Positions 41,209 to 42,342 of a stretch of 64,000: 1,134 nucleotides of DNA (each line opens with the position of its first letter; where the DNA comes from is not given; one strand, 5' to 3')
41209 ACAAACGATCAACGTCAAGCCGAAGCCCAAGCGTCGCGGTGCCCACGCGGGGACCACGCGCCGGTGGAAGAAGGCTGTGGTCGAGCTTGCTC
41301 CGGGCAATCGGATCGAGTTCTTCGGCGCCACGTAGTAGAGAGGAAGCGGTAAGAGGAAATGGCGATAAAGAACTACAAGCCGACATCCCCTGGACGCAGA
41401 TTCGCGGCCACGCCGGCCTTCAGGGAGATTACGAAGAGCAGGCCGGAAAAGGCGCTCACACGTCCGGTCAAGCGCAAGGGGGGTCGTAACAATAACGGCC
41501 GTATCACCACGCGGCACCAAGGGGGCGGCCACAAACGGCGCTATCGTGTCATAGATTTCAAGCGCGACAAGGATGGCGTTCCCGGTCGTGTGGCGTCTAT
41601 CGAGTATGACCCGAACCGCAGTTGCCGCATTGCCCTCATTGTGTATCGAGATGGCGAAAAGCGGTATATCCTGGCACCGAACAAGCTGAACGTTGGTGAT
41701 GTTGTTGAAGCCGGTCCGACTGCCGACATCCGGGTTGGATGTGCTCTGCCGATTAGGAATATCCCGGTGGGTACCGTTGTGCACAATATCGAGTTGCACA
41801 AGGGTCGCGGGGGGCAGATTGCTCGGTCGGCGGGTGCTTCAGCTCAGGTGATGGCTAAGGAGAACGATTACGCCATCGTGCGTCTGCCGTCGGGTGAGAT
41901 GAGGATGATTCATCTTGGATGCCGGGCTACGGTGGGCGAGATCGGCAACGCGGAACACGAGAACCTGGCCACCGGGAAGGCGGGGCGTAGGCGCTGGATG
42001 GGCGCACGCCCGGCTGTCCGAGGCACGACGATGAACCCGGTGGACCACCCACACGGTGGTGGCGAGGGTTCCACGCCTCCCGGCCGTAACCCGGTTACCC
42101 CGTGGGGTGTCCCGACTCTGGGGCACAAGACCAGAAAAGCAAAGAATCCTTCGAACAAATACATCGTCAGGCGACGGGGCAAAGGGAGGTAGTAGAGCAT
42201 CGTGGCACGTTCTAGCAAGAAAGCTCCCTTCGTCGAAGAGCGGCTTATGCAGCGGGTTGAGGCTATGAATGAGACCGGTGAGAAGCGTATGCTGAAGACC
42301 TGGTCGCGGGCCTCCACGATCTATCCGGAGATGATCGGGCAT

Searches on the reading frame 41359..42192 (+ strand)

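Call 79: search_protein_families(library=pfam, proteins=[window:41359-42192:+], max_evalue=0.00001)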
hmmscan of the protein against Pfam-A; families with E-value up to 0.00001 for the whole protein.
window:41359-42192:+ (277 aa): 2 families
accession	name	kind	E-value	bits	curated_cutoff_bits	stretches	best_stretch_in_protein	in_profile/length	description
PF03947.24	Ribosomal_L2_C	-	2.5e-54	183.1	33.7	1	126-250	2-126/126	Ribosomal Proteins L2, C-terminal domain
PF00181.30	Ribosomal_L2_N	-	8.1e-38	128.7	23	1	42-117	1-76/77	Ribosomal Proteins L2, RNA binding N-terminal domain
